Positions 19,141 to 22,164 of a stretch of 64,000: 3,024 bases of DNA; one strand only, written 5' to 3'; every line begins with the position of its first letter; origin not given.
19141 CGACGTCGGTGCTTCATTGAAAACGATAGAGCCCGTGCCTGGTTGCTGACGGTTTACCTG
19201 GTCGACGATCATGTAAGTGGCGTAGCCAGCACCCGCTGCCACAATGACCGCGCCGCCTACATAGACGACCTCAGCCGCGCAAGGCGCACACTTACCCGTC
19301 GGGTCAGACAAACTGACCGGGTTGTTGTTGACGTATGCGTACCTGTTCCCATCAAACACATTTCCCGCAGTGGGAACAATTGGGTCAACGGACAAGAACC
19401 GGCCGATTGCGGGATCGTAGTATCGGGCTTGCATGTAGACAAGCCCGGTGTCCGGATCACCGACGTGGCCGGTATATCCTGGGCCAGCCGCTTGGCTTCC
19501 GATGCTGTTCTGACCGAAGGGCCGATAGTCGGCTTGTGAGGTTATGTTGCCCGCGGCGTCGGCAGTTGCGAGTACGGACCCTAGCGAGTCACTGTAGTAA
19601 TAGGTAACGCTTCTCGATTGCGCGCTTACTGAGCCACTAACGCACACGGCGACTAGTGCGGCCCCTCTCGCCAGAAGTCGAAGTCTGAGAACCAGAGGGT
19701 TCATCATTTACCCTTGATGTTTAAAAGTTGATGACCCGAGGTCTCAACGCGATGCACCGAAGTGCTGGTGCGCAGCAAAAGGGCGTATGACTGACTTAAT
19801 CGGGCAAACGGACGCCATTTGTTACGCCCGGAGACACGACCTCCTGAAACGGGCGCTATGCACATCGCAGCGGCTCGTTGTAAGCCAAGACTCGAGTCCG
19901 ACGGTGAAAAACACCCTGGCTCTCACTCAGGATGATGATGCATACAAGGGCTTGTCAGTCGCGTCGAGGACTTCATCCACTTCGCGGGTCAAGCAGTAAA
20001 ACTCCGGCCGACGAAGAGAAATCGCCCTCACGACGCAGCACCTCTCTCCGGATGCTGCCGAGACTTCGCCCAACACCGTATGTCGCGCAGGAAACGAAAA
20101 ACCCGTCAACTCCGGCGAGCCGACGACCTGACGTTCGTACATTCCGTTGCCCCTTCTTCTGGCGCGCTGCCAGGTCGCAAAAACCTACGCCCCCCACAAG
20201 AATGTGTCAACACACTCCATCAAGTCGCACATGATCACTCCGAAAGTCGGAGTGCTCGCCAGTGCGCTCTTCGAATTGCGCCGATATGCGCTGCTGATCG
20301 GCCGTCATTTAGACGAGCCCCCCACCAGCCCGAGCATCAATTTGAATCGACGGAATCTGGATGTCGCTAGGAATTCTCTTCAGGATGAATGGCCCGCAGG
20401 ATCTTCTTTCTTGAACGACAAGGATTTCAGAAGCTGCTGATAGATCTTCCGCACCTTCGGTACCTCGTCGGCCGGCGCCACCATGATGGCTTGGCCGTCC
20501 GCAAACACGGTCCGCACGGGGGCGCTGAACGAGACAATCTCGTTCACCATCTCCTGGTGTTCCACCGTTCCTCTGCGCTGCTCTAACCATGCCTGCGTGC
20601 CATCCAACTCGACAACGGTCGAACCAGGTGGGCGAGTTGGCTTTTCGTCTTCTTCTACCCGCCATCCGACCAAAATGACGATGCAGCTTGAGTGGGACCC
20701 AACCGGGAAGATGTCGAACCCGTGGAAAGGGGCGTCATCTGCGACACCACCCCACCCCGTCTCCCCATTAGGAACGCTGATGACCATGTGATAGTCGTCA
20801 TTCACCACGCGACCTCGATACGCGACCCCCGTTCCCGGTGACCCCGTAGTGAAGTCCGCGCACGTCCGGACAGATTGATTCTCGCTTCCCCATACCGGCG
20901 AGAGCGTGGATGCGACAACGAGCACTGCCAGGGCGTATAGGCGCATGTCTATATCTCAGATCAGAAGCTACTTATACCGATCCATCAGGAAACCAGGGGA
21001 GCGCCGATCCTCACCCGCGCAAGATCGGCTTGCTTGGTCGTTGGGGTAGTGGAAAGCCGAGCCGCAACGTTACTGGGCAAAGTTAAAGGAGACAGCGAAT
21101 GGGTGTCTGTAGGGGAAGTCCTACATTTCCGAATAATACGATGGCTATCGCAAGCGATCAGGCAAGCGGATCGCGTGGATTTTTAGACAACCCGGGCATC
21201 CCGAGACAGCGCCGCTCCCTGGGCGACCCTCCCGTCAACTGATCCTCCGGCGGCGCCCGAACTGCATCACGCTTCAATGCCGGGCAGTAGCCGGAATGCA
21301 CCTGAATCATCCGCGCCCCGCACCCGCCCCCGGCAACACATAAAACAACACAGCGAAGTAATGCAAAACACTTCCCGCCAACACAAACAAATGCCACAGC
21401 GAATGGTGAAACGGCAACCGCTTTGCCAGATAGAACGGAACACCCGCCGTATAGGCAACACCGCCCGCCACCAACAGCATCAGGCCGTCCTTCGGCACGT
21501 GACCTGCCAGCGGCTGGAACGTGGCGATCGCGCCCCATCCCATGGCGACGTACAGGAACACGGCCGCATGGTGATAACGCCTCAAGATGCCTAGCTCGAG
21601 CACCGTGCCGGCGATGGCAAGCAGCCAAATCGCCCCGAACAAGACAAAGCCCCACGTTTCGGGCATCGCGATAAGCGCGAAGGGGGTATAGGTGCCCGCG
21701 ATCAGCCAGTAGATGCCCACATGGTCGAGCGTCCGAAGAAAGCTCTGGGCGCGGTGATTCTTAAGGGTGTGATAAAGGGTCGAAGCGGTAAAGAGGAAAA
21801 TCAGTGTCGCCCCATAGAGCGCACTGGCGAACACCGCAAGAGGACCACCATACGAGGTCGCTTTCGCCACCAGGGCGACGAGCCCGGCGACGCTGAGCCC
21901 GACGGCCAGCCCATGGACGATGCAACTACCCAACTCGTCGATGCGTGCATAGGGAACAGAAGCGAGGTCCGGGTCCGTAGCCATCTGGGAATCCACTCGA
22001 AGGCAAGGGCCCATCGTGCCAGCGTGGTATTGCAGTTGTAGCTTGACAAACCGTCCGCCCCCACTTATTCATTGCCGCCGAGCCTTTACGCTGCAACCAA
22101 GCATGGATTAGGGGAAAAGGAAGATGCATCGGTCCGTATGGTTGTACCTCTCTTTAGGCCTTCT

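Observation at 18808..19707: Miniature Rhs: Sec signal peptide fused directly to the last YD repeats and the Rhs core, with no shell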

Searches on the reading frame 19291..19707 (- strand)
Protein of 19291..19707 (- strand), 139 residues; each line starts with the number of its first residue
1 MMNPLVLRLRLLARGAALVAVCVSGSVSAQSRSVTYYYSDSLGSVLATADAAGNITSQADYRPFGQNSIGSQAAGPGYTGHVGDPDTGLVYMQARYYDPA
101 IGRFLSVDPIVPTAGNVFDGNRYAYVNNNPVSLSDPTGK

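Call 34: find_related_loci(query=A5, collection=genome_contigs, flank=6000)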
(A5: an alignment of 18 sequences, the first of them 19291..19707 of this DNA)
Query A5 (139 aa) in genome_contigs; peptide patterns used: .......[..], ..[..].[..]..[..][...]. (x = any residue, [..] = any of these).
597 stretches matched a pattern (row limit reached: there are more); 580 encode a relative of the query (tblastn E <= 1e-3); the best 80 are kept; 80 distinct loci.
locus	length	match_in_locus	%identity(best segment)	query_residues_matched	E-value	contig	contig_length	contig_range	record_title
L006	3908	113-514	55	6-139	5e-48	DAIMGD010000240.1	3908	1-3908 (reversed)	MAG TPA_asm: Rhodanobacter sp. isolate CTOTU41416 NODE_4237_length_3908_cov_5.254088, whole genome shotgun sequence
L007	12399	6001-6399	61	6-139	4e-47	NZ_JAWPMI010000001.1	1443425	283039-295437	Rhodanobacter sp. KK11 ptg000001l, whole genome shotgun sequence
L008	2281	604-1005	58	5-139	2e-46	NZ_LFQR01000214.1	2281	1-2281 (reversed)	Frateuria defendens strain DHo contig_215, whole genome shotgun sequence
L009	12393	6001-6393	59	9-139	2e-46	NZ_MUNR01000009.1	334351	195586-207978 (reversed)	Rhodanobacter sp. C01 NODE_5_length_334351_cov_10.0643_ID_9, whole genome shotgun sequence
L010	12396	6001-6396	56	9-139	3e-46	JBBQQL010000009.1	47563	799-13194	MAG: Lysobacterales bacterium isolate Co_metawrap_1578 Cmw_1578_k141_19469162_length_47563_cov_13.0000, whole genome sho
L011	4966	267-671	56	6-139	3e-46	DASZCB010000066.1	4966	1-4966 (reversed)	MAG TPA_asm: Rhodanobacter sp. isolate SMAG_U6431 k141_45241, whole genome shotgun sequence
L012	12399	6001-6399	58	6-139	3e-46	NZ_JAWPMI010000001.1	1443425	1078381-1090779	Rhodanobacter sp. KK11 ptg000001l, whole genome shotgun sequence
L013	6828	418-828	55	2-139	6e-46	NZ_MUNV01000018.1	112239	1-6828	Rhodanobacter sp. B04 NODE_10_length_112239_cov_10.9802_ID_19, whole genome shotgun sequence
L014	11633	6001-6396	56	8-139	2e-45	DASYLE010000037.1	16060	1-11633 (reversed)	MAG TPA_asm: Luteibacter sp. isolate SMAG_U4340 k141_3839432, whole genome shotgun sequence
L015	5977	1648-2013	60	18-139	1e-45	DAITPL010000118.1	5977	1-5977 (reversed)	MAG TPA_asm: Rhodanobacter sp. isolate CTOTU27538 NODE_3199_length_5977_cov_32.586120, whole genome shotgun sequence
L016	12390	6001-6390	56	10-139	2e-45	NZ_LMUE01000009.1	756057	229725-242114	Dyella sp. S184 NODE_13_length_755991_cov_13.486512, whole genome shotgun sequence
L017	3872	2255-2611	59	18-139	3e-45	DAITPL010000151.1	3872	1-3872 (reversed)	MAG TPA_asm: Rhodanobacter sp. isolate CTOTU27538 NODE_6730_length_3872_cov_24.216138, whole genome shotgun sequence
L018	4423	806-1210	57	6-139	2e-45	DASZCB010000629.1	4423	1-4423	MAG TPA_asm: Rhodanobacter sp. isolate SMAG_U6431 k141_39381, whole genome shotgun sequence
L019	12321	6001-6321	65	33-139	4e-45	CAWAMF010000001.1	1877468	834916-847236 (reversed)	MAG: uncultured Gammaproteobacteria bacterium isolate MFD01716.bin.3.239 genome assembly, contig: contig_11185, whole ge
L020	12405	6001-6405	57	6-139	2e-45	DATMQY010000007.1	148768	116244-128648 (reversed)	MAG TPA_asm: Rhodanobacter sp. isolate SMAG_U12941 k141_999544, whole genome shotgun sequence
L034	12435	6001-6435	51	1-139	1e-42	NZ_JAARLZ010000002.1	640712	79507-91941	Luteibacter anthropi strain CCUG 25036 NODE_2_length_640712_cov_40.939340, whole genome shotgun sequence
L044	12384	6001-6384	52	14-139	6e-42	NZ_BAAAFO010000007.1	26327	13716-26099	Rhodanobacter caeni strain JCM 16242 sequence07, whole genome shotgun sequence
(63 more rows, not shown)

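Call 38: search_protein_families(library=pfam, proteins=[L044:59-5989:+, L020:154-5991:+, L034:596-6004:+], max_evalue=0.001)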
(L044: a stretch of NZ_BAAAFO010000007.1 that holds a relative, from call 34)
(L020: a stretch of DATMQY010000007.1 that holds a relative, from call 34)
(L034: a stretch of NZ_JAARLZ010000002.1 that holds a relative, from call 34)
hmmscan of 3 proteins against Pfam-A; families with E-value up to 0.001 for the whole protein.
L044:59-5989:+ (1976 aa): 5 families
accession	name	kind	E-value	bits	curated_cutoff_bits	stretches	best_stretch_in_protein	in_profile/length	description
PF05593.20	RHS_repeat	-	4.7e-25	87.8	22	2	705-740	2-37/38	RHS Repeat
PF08329.16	ChitinaseA_N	-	2e-09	37.7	21.2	0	1795-1863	40-107/133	Chitinase A, N-terminal domain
PF00041.27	fn3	-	4.8e-07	30.3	25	0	1779-1857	4-79/84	Fibronectin type III domain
PF04234.18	CopC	-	3.3e-05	25.2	23.3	0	1780-1804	54-79/92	CopC domain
PF00017.30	SH2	-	0.0004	20.9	21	0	1789-1818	30-59/77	SH2 domain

L020:154-5991:+ (1945 aa): 3 families
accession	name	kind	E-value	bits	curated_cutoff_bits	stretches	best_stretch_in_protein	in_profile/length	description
PF05593.20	RHS_repeat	-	6.1e-23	81.1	22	1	697-732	2-37/38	RHS Repeat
PF07495.19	Y_Y_Y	-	0.00016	22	26.6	0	1545-1571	25-51/65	Y_Y_Y domain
PF08329.16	ChitinaseA_N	-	0.0002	21.4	21.2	0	1719-1754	66-101/133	Chitinase A, N-terminal domain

L034:596-6004:+ (1802 aa): 2 families
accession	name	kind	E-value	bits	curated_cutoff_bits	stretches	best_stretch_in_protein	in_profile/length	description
PF05593.20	RHS_repeat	-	1.5e-37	127.7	22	2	754-789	2-37/38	RHS Repeat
PF08329.16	ChitinaseA_N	-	4.4e-07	30.1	21.2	0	1592-1619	73-100/133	Chitinase A, N-terminal domain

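Call 41: search_solved_structures(query=L044:59-5989:+, max_evalue=0.001)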
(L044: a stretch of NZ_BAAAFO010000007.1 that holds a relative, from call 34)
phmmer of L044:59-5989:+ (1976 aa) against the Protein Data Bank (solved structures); distinct sequences matched with E-value up to 0.001: 12.
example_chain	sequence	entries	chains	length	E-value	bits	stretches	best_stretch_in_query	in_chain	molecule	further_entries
8qja_A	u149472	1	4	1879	3.2e-09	37.5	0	657-739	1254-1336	Putative type VI secretion system YD repeat-containing Rhs element Vgr protein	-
7pq5_L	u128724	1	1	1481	9e-09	36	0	1199-1308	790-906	Tre23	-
8qjd_A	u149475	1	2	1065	8.9e-07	29.4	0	693-741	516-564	Salmonella bongori Rhs core domain (residues 360-1420)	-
8qjb_A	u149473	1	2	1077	1.3e-06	28.8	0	693-741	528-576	T6SS-associated Rhs core domain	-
9ifo_A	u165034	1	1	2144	1.8e-06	28.4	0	1195-1281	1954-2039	Teneurin-Like Protein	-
9pt5_A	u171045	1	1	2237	3.7e-06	27.3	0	1195-1281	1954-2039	Teneurin-like protein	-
8qjc_A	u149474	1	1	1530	4.8e-06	26.9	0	694-741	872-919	T6SS-associated Rhs core and toxin domain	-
8cp6_B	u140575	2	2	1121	1.4e-05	25.4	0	1208-1314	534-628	Toxin protein Tse5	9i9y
8h8a_A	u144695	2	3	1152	2.1e-05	24.8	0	1173-1293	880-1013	Putative Rhs-family protein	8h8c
7q97_A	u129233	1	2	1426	6e-05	23.3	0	651-739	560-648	Rhs family protein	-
8h8b_A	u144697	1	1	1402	7.9e-05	22.9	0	1173-1293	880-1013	Putative Rhs-family protein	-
4u3h_A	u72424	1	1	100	0.00036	20.7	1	1427-1504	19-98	FN3con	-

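Call 50: find_homologous_proteins(query=L044:59-5989:+, max_evalue=1e-10)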
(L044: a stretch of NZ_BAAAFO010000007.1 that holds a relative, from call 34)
Query L044:59-5989:+ (1976 aa): 595 proteins with E <= 1e-10 among 8000 candidates; the best 120 are listed.
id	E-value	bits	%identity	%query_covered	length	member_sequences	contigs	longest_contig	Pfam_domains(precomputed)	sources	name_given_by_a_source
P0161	0.0e+0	4511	100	100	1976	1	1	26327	PF05593.20,PF25023.2,PF08329.17,PF00041.28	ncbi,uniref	ncbi:hypothetical protein [Rhodanobacter caeni]|uniref:Fibronectin type-III domain-containing protei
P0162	0.0e+0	3705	81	100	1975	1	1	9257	PF05593.20,PF25023.2,PF08329.17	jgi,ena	-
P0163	0.0e+0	3475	78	99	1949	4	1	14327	PF05593.20,PF25023.2,PF08329.17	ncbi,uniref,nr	ncbi:RHS repeat protein [Rhodanobacter glycinis]|uniref:RHS repeat protein n=1 Tax=Rhodanobacter gly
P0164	0.0e+0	3377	74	89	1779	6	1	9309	PF05593.20,PF25023.2,PF08329.17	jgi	jgi:YD repeat-containing protein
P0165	0.0e+0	3015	72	89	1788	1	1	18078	PF05593.20,PF25023.2,PF08329.17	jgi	jgi:YD repeat-containing protein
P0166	0.0e+0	2733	68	89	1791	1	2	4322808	PF05593.20,PF25023.2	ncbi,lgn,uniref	ncbi:hypothetical protein ACPPVV_16770 [Rhodanobacter sp. Col0626]|uniref:hypothetical protein n=1 T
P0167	0.0e+0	2641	63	99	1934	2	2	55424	PF05593.20,PF25023.2,PF08329.17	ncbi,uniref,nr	ncbi:hypothetical protein RHOFW104T7_06615 [Rhodanobacter thiooxydans]|uniref:Fibronectin type-III d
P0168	0.0e+0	2593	62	99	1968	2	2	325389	PF05593.20,PF25023.2,PF08329.17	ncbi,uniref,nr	ncbi:MAG: hypothetical protein WBG81_09410 [Rhodanobacter sp.]|uniref:hypothetical protein n=1 Tax=R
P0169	0.0e+0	2380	63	84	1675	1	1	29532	PF05593.20,PF25023.2,PF08329.17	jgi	-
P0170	0.0e+0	2340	59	89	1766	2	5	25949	PF05593.20,PF25023.2,PF08329.17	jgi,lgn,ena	-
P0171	0.0e+0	2311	53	97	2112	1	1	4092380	PF05593.20,PF25023.2,PF08329.17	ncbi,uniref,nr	ncbi:hypothetical protein PY254_02535 [Rhodanobacter sp. AS-Z3]|uniref:hypothetical protein n=1 Tax=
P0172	0.0e+0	2287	62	87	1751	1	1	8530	PF05593.20,PF25023.2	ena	-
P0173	0.0e+0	2255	56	99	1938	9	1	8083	PF05593.20,PF25023.2,PF08329.17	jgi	-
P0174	0.0e+0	2142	55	99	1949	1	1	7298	PF07495.20,PF05593.20,PF25023.2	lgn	-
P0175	0.0e+0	2135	56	89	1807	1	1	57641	PF05593.20,PF25023.2,PF08329.17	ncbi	ncbi:MAG: hypothetical protein ACYC0F_14655 [Rhodanobacter sp.]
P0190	0.0e+0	1896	50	99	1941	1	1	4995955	PF05593.20,PF25023.2,PF08329.17,PF00041.28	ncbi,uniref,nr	ncbi:hypothetical protein RKE25_00675 [Dyella sp. BiH032]|uniref:hypothetical protein n=1 Tax=Dyella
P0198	0.0e+0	1832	51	90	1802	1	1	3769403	PF05593.20,PF25023.2,PF08329.17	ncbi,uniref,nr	ncbi:hypothetical protein LQ772_08140 [Frateuria edaphi]|uniref:hypothetical protein n=1 Tax=Frateur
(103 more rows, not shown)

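Call 51: find_encoding_contigs(protein=P0190, flank=10000, max_places=1)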
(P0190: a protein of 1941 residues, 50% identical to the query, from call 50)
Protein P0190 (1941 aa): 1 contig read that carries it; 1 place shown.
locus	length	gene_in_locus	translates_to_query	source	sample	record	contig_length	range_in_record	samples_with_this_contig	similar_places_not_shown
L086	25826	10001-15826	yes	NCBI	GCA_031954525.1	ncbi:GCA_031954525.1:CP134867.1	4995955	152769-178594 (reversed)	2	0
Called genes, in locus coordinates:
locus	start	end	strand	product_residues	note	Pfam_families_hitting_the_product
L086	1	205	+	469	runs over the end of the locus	PF03951:Gln-synt_N, PF00120:Gln-synt_C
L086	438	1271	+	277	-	PF00165:HTH_AraC, PF12833:HTH_18, PF00165:HTH_AraC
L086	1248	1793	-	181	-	-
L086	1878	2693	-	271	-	PF12833:HTH_18, PF00165:HTH_AraC (weak)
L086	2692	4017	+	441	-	PF13450:NAD_binding_8 (weak), PF01494:FAD_binding_3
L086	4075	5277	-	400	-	PF07690:MFS_1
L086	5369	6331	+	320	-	PF12852:Cupin_6, PF00165:HTH_AraC (weak), PF12833:HTH_18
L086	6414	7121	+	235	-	PF00117:GATase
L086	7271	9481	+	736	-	PF00933:Glyco_hydro_3, PF01915:Glyco_hydro_3_C, PF14310:Fn3-like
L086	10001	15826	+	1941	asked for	PF05593:RHS_repeat, PF25023:TEN_YD-shell, PF00041:fn3 (faint), PF08329:ChitinaseA_N (faint)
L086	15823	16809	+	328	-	PF25023:TEN_YD-shell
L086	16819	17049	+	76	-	PF24024:DUF7336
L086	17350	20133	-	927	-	PF07715:Plug, PF00593:TonB_dep_Rec_b-barrel, PF14905:OMP_b-brl_3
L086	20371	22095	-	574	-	PF00990:GGDEF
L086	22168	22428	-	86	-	-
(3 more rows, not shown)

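Call 52: find_encoding_contigs(protein=P0171, flank=10000, max_places=1)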
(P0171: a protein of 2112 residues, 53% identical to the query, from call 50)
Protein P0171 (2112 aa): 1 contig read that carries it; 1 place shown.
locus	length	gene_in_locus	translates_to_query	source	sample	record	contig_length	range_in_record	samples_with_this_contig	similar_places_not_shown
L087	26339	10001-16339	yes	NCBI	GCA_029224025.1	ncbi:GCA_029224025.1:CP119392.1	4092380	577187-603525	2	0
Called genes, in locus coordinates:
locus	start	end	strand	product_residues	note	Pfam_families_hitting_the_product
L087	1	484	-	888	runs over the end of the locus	PF02702:KdpD, PF00582:Usp (weak), PF13493:DUF4118, PF00512:HisKA, PF02518:HATPase_c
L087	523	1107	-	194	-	PF02669:KdpC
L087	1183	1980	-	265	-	PF09694:Gcw_chp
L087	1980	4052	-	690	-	PF00122:E1-E2_ATPase, PF00702:Hydrolase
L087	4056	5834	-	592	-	PF03814:KdpA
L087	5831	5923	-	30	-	PF09604:Potass_KdpF (weak)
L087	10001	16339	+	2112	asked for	PF05593:RHS_repeat (faint), PF08329:ChitinaseA_N (faint), PF25023:TEN_YD-shell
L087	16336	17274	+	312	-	PF25023:TEN_YD-shell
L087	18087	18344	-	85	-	-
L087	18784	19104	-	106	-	-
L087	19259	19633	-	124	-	PF13560:HTH_31 (weak), PF13443:HTH_26 (weak), PF01381:HTH_3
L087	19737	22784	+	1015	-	PF01807:Zn_ribbon_DnaG, PF08275:DNAG_N, PF13155:Toprim_2, PF13362:Toprim_3, PF13662:Toprim_4, PF27228:MTBMA_p00010_2nd (weak)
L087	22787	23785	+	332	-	PF00589:Phage_integrase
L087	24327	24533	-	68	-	-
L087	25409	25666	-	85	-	-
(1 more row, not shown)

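Call 53: find_encoding_contigs(protein=P0198, flank=10000, max_places=1)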
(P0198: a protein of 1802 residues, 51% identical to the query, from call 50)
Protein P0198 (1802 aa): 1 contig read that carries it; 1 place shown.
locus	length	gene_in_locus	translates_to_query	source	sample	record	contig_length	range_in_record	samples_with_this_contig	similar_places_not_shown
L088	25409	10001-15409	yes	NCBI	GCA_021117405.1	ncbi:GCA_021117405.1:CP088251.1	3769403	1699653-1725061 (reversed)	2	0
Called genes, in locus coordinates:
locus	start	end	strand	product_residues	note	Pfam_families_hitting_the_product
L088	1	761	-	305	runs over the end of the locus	PF08240:ADH_N, PF00107:ADH_zinc_N, PF13602:ADH_zinc_N_2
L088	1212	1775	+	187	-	PF13668:Ferritin_2, PF14530:DUF4439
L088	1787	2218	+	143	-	PF00034:Cytochrom_C (weak)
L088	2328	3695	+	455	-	PF00108:Thiolase_N, PF02803:Thiolase_C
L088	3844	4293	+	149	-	PF01641:SelR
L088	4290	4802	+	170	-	PF01625:PMSR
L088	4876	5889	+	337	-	PF01544:CorA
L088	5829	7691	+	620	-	PF02776:TPP_enzyme_N, PF00205:TPP_enzyme_M, PF02775:TPP_enzyme_C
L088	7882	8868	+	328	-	PF10017:Methyltransf_33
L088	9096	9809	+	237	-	PF02525:Flavodoxin_2 (weak), PF03358:FMN_red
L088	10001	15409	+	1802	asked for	PF05593:RHS_repeat, PF25023:TEN_YD-shell, PF08329:ChitinaseA_N (faint)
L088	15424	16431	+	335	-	PF25023:TEN_YD-shell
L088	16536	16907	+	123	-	-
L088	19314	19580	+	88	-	PF13438:DUF4113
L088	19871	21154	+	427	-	PF13304:AAA_21, PF13175:AAA_15 (weak)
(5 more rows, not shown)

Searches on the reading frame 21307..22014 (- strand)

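Call 3: search_protein_families(library=pfam, proteins=[window:21307-22014:-], max_evalue=0.1)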
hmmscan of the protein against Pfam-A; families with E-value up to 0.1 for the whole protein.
window:21307-22014:- (235 aa): 1 family
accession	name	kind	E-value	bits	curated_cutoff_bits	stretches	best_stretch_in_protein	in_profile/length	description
PF03006.26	HlyIII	-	2.7e-35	122.5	26.2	1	26-219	5-224/224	Haemolysin-III related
